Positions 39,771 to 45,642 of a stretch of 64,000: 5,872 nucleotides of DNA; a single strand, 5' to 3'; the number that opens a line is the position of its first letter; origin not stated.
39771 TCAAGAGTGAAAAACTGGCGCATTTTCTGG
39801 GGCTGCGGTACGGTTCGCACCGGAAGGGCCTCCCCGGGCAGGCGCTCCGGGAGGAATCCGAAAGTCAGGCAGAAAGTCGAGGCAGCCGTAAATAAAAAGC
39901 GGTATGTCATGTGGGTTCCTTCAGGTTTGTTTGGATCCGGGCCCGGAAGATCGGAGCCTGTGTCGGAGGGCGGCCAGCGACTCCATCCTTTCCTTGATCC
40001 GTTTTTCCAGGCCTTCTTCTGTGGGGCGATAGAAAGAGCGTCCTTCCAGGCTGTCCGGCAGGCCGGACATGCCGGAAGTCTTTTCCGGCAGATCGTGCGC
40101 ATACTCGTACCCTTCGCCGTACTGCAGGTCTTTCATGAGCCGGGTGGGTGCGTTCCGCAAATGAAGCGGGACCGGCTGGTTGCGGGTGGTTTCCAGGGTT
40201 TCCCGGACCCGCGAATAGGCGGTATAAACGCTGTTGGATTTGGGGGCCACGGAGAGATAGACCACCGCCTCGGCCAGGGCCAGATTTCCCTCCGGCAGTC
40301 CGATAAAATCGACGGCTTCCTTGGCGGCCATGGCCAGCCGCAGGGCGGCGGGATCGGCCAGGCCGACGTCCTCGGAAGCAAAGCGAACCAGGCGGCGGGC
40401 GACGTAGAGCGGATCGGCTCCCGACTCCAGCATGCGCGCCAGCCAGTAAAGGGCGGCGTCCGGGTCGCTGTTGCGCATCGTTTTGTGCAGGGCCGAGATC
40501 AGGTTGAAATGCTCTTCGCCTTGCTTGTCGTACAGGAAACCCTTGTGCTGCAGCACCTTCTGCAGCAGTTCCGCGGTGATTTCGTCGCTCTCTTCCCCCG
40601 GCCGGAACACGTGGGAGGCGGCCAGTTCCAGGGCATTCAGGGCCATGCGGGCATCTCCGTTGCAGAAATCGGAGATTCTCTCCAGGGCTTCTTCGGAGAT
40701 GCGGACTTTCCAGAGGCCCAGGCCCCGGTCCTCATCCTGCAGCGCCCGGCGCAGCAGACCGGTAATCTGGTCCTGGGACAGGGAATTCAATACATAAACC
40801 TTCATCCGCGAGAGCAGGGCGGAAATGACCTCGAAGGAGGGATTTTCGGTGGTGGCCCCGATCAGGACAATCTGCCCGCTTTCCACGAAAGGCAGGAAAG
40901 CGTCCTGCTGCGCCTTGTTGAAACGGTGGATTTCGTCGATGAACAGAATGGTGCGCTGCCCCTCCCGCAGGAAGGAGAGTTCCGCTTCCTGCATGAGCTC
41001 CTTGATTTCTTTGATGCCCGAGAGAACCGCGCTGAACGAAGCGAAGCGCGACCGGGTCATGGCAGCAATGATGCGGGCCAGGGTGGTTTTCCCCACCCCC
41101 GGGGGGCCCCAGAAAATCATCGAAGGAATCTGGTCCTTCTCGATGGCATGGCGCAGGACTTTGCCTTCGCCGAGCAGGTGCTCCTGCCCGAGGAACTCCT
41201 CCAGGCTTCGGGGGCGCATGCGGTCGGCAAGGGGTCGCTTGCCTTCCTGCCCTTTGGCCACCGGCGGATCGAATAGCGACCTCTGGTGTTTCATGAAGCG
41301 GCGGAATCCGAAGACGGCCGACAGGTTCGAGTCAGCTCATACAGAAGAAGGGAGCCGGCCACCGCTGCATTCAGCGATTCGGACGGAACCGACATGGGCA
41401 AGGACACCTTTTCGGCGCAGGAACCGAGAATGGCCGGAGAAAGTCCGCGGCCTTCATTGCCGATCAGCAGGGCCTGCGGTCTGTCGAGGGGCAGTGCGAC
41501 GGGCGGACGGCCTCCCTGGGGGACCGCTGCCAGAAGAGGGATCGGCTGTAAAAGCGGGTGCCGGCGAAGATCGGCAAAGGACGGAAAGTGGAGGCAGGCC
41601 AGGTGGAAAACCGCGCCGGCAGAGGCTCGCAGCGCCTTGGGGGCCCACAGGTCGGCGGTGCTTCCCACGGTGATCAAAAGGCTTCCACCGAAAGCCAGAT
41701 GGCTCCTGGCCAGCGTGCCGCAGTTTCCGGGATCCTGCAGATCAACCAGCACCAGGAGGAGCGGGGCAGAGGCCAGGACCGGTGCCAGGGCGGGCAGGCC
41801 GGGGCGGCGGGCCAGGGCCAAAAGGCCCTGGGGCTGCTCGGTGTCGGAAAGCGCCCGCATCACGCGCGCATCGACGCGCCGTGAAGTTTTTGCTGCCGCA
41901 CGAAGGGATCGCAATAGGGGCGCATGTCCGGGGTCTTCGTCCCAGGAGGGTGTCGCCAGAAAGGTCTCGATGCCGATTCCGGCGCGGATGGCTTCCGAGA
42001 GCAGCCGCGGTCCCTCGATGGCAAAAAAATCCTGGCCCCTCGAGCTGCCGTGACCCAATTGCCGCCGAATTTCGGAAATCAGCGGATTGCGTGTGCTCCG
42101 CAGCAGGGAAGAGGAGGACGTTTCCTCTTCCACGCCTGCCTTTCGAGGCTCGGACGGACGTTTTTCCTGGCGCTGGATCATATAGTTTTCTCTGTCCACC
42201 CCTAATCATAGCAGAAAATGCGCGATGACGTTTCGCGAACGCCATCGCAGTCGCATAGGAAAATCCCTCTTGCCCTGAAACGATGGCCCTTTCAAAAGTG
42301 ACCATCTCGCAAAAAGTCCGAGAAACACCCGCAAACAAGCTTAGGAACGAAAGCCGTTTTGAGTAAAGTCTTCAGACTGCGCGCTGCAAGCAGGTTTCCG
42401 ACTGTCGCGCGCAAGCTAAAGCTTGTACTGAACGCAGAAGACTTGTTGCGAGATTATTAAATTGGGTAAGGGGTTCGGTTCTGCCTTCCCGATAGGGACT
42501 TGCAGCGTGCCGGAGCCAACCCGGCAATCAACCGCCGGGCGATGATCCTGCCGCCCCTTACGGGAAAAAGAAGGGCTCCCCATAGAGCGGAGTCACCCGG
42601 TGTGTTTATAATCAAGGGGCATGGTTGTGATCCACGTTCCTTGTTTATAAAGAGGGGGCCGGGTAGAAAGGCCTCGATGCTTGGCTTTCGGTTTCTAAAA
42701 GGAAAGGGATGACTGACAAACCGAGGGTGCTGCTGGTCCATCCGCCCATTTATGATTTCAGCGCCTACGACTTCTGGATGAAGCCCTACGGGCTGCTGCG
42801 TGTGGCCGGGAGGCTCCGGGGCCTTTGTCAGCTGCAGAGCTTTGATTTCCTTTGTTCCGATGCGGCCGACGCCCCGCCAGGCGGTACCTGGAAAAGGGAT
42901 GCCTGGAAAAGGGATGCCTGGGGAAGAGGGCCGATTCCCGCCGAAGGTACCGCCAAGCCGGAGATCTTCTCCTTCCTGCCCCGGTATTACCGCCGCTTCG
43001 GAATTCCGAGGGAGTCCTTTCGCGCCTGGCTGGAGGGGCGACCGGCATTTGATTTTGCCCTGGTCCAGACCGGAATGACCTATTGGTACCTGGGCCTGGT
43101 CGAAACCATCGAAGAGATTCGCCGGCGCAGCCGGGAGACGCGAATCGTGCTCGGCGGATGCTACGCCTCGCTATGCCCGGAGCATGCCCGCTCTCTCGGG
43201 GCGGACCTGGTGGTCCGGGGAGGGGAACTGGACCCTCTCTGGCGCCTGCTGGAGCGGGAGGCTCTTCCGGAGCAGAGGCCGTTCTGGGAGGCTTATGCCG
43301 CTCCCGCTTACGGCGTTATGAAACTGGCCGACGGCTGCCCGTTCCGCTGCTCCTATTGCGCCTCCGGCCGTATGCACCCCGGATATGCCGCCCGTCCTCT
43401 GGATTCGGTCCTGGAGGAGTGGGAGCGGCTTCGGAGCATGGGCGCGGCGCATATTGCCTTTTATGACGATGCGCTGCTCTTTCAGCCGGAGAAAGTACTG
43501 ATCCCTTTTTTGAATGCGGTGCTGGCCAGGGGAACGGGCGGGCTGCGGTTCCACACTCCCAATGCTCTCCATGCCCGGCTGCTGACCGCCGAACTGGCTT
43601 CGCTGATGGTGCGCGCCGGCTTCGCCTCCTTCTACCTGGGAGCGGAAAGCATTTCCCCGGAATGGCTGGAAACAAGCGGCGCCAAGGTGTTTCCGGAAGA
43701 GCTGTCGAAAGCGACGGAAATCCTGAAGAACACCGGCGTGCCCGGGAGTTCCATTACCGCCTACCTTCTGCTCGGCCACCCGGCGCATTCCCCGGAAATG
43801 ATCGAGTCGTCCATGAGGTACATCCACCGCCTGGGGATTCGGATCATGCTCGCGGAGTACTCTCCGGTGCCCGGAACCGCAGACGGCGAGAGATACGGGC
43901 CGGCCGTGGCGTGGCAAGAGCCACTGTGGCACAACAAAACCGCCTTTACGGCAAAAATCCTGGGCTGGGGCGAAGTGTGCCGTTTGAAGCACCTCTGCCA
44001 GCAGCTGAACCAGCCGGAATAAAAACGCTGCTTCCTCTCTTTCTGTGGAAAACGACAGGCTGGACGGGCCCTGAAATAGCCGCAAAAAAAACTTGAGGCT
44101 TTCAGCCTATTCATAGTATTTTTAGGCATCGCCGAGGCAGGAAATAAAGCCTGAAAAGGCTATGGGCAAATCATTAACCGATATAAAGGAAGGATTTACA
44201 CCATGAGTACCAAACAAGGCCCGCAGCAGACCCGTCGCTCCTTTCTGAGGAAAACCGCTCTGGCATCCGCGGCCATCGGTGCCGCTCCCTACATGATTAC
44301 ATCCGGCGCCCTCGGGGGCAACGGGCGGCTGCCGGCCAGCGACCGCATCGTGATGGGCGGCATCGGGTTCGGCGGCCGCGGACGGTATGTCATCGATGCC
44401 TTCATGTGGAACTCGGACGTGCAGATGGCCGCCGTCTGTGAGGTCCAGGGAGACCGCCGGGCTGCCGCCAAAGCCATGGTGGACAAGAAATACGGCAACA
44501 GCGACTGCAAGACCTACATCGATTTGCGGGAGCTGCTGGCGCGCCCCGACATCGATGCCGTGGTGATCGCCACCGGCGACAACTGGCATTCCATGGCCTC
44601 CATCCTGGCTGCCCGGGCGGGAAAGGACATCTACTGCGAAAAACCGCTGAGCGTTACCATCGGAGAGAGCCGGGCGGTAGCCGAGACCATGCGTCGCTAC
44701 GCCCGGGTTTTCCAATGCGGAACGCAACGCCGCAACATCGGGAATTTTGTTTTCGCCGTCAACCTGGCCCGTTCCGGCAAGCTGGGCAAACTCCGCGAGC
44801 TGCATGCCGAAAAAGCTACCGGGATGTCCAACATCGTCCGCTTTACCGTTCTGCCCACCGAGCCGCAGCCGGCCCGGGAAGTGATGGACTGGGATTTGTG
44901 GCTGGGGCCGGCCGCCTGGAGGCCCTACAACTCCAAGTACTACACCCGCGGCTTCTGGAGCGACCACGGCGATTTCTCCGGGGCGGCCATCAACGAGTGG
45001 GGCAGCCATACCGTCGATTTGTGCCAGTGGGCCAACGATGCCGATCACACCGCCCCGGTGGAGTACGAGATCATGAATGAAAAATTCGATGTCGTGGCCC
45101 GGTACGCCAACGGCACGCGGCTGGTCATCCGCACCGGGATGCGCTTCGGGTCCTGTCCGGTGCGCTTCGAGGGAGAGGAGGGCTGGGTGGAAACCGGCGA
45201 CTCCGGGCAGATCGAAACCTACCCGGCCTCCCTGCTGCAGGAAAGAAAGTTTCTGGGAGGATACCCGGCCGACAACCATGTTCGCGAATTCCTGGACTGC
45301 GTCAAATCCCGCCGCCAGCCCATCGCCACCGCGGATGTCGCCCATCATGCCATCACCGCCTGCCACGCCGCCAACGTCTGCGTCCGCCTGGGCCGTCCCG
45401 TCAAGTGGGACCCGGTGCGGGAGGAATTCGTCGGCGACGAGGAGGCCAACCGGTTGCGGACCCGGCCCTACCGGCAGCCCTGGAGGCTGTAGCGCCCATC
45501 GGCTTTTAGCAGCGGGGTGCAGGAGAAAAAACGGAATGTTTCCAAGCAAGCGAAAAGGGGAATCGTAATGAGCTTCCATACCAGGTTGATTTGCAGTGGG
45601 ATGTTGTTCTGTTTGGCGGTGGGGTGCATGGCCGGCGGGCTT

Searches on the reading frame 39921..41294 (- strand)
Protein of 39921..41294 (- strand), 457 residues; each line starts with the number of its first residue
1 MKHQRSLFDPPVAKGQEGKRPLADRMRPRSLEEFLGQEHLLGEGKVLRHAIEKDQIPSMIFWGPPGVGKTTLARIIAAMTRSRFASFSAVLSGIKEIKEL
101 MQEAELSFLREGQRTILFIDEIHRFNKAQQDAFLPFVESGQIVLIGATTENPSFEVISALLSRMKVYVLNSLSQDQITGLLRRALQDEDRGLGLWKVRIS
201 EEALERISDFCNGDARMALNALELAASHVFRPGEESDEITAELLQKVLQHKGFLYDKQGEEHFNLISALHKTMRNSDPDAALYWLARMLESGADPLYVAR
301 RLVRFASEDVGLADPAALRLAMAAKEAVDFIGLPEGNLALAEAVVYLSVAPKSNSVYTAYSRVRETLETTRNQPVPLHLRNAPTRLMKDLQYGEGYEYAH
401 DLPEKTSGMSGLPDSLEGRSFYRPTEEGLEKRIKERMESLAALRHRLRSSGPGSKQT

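Call 28: search_protein_families(library=pfam, proteins=[window:39921-41294:-])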
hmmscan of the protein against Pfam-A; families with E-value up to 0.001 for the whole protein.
window:39921-41294:- (457 aa): 15 families
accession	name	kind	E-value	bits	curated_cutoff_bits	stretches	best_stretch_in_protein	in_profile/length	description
PF12002.13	MgsA_C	-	1.4e-67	227.2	27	1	275-440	1-166/167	MgsA AAA+ ATPase C terminal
PF16193.11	AAA_assoc_2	-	2e-25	89.3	34.3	1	196-274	4-81/81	AAA C-terminal domain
PF00004.35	AAA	-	1.8e-16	61.2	21.2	1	59-168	1-127/131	ATPase family associated with various cellular activities (AAA)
PF05496.18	RuvB_N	-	1.4e-15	57.9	27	1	26-146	1-118/159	Holliday junction DNA helicase RuvB P-loop domain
PF13173.12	AAA_14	-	3.2e-07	30.9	27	1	59-176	5-127/129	AAA domain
PF07728.20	AAA_5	-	5.8e-07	30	22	1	59-151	2-104/139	AAA domain (dynein-related subfamily)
PF13191.12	AAA_16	-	1.9e-06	28.9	32.6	0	49-82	17-51/167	AAA ATPase domain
PF00158.32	Sigma54_activat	-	2.4e-06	27.8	20.2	0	109-165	89-146/168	Sigma-54 interaction domain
PF13401.12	AAA_22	-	3.5e-05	24.6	27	0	58-103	7-53/130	AAA domain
PF20720.3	nSTAND3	-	5.2e-05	23.4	27.2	1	59-104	20-64/155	Novel STAND NTPase 3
PF21960.2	RCF1-5-like_lid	-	0.0001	22.6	27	1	196-226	11-42/43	RCF1/5-like, AAA+ ATPase lid domain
PF01078.27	Mg_chelatase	-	0.00014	21.8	20.3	0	58-79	24-45/207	Magnesium chelatase, subunit ChlI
PF07724.20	AAA_2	-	0.00022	21.8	27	1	55-142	2-104/166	AAA domain (Cdc48 subfamily)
PF20030.5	bpMoxR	-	0.00082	18.9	27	0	59-115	34-88/205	MoxR domain in the MoxR-vWA-beta-propeller ternary systems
PF05621.17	TniB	-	0.00099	19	22.4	0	97-131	103-140/189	Bacterial TniB protein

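Call 33: find_homologous_proteins(query=window:39921-41294:-, max_evalue=1e-60)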
Query window:39921-41294:- (457 aa): 8000 proteins with E <= 1e-60 among 8000 candidates; the best 120 are listed.
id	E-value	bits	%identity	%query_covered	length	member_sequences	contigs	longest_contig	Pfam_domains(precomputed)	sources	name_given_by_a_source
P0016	4.3e-298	1006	100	100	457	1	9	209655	PF13173.13,PF00158.33,PF16193.12,PF00004.36,PF05496.19,PF07728.21,PF12002.14,PF13191.13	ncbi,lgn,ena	-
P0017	1.9e-233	793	80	98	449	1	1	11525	PF13173.13,PF00158.33,PF16193.12,PF00004.36,PF05496.19,PF07728.21,PF12002.14,PF13191.13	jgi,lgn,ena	-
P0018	1.0e-221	754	80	93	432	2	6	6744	PF13173.13,PF00158.33,PF16193.12,PF00004.36,PF13401.13,PF05496.19,PF07728.21,PF12002.14,PF13191.13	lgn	-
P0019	1.1e-203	695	70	98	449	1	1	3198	PF13173.13,PF00158.33,PF16193.12,PF00004.36,PF05496.19,PF07728.21,PF12002.14,PF13191.13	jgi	jgi:putative ATPase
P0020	1.3e-203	695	69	98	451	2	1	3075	PF13173.13,PF00158.33,PF16193.12,PF00004.36,PF13401.13,PF05496.19,PF07728.21,PF12002.14,PF01078.28,PF13191.13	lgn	-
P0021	3.8e-197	674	67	98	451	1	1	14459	PF13173.13,PF16193.12,PF00004.36,PF13401.13,PF05496.19,PF07728.21,PF12002.14,PF13191.13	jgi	jgi:putative ATPase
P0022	2.9e-182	625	65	95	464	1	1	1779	PF13173.13,PF16193.12,PF00004.36,PF05496.19,PF07728.21,PF12002.14,PF01078.28,PF20720.4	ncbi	-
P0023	3.7e-182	624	66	95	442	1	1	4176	PF13173.13,PF22703.3,PF16193.12,PF07724.21,PF00004.36,PF05496.19,PF07728.21,PF12002.14,PF01078.28,PF20720.4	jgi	jgi:putative ATPase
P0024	5.4e-182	624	66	95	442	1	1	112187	PF13173.13,PF16193.12,PF07724.21,PF00004.36,PF05496.19,PF07728.21,PF12002.14,PF01078.28,PF20720.4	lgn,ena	-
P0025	6.3e-182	623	66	95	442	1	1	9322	PF13173.13,PF22703.3,PF16193.12,PF07724.21,PF00004.36,PF05496.19,PF07728.21,PF12002.14,PF01078.28,PF20720.4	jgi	-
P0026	7.8e-182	623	66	95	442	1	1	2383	PF13173.13,PF22703.3,PF16193.12,PF00004.36,PF13401.13,PF05496.19,PF07728.21,PF07724.21,PF00910.29,PF12002.14,PF01078.28,PF20720.4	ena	-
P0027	8.8e-182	623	65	95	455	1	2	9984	PF13173.13,PF16193.12,PF00004.36,PF05496.19,PF12002.14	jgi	jgi:putative ATPase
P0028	1.0e-181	623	65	95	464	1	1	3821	PF13173.13,PF16193.12,PF00004.36,PF05496.19,PF07728.21,PF12002.14,PF20720.4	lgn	-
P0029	1.2e-181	622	66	95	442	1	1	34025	PF13173.13,PF22703.3,PF16193.12,PF07724.21,PF00004.36,PF05496.19,PF07728.21,PF12002.14,PF01078.28,PF20720.4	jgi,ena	-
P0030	1.2e-181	622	66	95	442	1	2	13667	PF13173.13,PF22703.3,PF16193.12,PF07724.21,PF00004.36,PF05496.19,PF07728.21,PF12002.14,PF01078.28,PF20720.4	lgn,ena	-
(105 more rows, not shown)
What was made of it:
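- On Rfam Acido-Lenti-1 (RF01687): The best named relatives of the window's RarA protein (65% identity) are Terriglobales and Acidobacteria MAGs (call 33).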

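Call 34: find_encoding_contigs(protein=P0017, flank=10000, max_places=4)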
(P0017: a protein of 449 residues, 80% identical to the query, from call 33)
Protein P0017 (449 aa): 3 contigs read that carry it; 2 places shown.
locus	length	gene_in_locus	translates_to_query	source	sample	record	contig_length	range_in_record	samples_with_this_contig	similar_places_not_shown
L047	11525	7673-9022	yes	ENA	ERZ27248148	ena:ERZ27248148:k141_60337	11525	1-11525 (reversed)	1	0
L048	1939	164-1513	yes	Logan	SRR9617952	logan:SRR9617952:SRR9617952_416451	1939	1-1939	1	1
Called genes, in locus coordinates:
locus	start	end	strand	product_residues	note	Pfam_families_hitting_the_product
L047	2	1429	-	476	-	?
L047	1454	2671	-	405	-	PF25973:BSH_CzcB, PF25893:HH_CzcB, PF25954:Beta-barrel_RND_2, PF25975:CzcB_C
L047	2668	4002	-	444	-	PF02321:OEP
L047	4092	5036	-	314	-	PF01715:IPPT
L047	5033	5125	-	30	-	-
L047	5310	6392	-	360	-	PF01924:HypD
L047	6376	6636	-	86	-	PF01455:HupF_HypC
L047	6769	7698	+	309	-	PF04705:TSNR_N (weak), PF22435:MRM3-like_sub_bind, PF08032:SpoU_sub_bind, PF00588:SpoU_methylase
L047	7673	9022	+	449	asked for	PF05496:RuvB_N, PF00158:Sigma54_activat (faint), PF07728:AAA_5 (weak), PF13173:AAA_14 (weak), PF13191:AAA_16 (faint), PF00004:AAA, PF16193:AAA_assoc_2, PF12002:MgsA_C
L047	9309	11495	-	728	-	PF13620:CarboxypepD_reg, PF13715:CarbopepD_reg_2, PF07715:Plug, PF00593:TonB_dep_Rec_b-barrel, PF14905:OMP_b-brl_3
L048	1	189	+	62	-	?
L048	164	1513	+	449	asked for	PF05496:RuvB_N, PF00158:Sigma54_activat (faint), PF07728:AAA_5 (weak), PF13173:AAA_14 (weak), PF13191:AAA_16 (faint), PF00004:AAA, PF16193:AAA_assoc_2, PF12002:MgsA_C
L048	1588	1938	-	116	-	?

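Call 35: find_encoding_contigs(protein=P0018, flank=10000, max_places=6)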
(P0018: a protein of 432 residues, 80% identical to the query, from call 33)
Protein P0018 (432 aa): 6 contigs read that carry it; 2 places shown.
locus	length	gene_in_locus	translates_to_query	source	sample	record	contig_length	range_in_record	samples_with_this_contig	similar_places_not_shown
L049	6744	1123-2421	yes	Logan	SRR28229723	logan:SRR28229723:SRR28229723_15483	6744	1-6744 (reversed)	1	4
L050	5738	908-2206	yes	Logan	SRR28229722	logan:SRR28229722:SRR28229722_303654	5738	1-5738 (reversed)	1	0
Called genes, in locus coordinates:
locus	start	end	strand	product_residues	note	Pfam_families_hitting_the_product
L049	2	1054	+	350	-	?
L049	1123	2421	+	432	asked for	PF05496:RuvB_N, PF00158:Sigma54_activat (faint), PF13191:AAA_16 (faint), PF00004:AAA, PF07728:AAA_5 (weak), PF13173:AAA_14 (weak), PF16193:AAA_assoc_2, PF12002:MgsA_C, +1 more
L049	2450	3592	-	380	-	-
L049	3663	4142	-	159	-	PF00072:Response_reg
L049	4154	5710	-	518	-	PF12860:PAS_7 (faint), PF13188:PAS_8 (faint), PF00512:HisKA (faint), PF02518:HATPase_c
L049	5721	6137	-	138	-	PF00027:cNMP_binding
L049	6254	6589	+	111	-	PF01042:Ribonuc_L-PSP (weak)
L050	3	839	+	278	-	?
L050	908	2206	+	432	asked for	PF05496:RuvB_N, PF00158:Sigma54_activat (faint), PF13191:AAA_16 (faint), PF00004:AAA, PF07728:AAA_5 (weak), PF13173:AAA_14 (weak), PF16193:AAA_assoc_2, PF12002:MgsA_C, +1 more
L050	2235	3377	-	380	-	-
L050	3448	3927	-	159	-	PF00072:Response_reg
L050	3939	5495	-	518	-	PF12860:PAS_7 (faint), PF13188:PAS_8 (faint), PF00512:HisKA (faint), PF02518:HATPase_c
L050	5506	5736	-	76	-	?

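Call 36: find_encoding_contigs(protein=P0021, flank=10000, max_places=4)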
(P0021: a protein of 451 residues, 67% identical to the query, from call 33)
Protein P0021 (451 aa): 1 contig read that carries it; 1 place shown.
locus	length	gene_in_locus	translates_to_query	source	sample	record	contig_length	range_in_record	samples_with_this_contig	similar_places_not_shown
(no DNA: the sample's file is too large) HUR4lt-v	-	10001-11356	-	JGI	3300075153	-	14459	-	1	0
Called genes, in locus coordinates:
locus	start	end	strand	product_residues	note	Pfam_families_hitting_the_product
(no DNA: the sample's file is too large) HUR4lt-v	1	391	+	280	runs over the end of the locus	PF00941:FAD_binding_5, PF03450:CO_deh_flav_C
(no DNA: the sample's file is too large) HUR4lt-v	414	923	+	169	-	PF00111:Fer2 (weak), PF01799:Fer2_2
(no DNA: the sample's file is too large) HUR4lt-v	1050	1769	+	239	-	PF02625:XdhC_CoxI, PF13478:XdhC_C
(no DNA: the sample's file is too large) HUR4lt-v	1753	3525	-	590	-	PF04389:Peptidase_M28 (weak)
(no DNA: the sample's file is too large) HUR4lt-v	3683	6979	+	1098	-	PF13620:CarboxypepD_reg, PF13715:CarbopepD_reg_2 (faint), PF25183:OMP_b-brl_4, PF00593:TonB_dep_Rec_b-barrel (weak), PF25183:OMP_b-brl_4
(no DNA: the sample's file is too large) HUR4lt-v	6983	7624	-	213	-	PF01300:Sua5_yciO_yrdC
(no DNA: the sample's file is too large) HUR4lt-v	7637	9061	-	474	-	PF13598:DUF4139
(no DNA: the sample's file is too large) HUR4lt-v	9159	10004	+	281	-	PF22435:MRM3-like_sub_bind (weak), PF00588:SpoU_methylase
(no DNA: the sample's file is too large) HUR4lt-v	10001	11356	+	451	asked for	PF05496:RuvB_N, PF07728:AAA_5 (weak), PF13173:AAA_14 (weak), PF13191:AAA_16 (faint), PF13401:AAA_22 (faint), PF00004:AAA, PF16193:AAA_assoc_2, PF12002:MgsA_C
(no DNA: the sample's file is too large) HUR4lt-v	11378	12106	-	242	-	-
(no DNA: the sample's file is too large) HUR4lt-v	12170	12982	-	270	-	PF02673:BacA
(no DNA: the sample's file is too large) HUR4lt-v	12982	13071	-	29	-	?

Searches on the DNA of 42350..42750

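Call 17: search_rna_families(source=window, start=42350, end=42750, threshold=evalue, max_evalue=10, show_alignments=2)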
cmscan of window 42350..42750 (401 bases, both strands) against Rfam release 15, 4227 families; matches with E-value up to 10: 4.
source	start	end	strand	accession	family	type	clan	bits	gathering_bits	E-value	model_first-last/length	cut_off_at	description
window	42709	42729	+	RF00617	cHP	Cis-reg;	CL00129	14.2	40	3.2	1-45/45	no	Flavivirus capsid hairpin cHP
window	42670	42730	+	RF02965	CyVA-1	Gene; sRNA;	-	13.5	41.4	4.7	1-77/77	no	CyVA-1 RNA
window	42547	42635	+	RF01370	CRISPR-DR57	Gene; CRISPR;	-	12.8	39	8.6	1-37/37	no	CRISPR RNA direct repeat element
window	42379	42412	-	RF01926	mir-981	Gene; miRNA;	-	12.1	51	3.2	1-86/86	no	mir-981 microRNA precursor family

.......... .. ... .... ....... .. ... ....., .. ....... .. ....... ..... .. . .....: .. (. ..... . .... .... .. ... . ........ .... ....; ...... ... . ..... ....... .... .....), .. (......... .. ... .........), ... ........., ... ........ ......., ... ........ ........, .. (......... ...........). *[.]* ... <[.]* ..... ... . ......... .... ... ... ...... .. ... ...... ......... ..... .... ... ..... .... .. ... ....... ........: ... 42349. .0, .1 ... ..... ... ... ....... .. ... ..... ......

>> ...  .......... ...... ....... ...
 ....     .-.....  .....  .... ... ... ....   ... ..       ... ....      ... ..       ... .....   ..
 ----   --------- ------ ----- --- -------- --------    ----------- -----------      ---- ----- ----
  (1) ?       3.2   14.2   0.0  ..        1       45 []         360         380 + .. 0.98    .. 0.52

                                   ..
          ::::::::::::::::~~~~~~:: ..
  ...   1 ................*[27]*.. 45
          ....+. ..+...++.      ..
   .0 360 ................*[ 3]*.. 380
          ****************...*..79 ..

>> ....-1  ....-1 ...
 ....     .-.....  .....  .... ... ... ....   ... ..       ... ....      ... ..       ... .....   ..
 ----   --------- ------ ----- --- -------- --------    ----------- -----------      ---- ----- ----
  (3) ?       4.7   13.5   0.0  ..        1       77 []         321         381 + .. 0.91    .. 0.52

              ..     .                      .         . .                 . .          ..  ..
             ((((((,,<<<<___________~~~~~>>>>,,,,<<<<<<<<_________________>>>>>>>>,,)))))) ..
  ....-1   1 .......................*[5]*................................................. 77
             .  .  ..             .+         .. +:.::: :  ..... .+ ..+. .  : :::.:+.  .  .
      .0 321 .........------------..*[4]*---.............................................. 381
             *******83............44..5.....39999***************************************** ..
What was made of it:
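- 42471..42571 (-): Copy B of element A. It lies in the divergent gap between a SpoU-type methyltransferase gene and a radical-SAM gene. There is no Rfam match (call 17).
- On Rfam Acido-Lenti-1 (RF01687): Copy B has no match (call 17).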

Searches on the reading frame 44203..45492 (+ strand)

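Call 91: search_protein_families(library=pfam, proteins=[window:44203-45492:+], max_evalue=0.00001)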
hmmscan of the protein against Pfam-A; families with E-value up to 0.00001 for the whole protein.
window:44203-45492:+ (429 aa): 2 families
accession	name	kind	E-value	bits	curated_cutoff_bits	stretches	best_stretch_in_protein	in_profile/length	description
PF19051.5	GFO_IDH_MocA_C2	-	8.3e-25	88.2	23.3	1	194-428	17-253/254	Oxidoreductase family, C-terminal alpha/beta domain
PF01408.29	GFO_IDH_MocA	-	3.5e-14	54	24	1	54-173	6-119/120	Oxidoreductase family, NAD-binding Rossmann fold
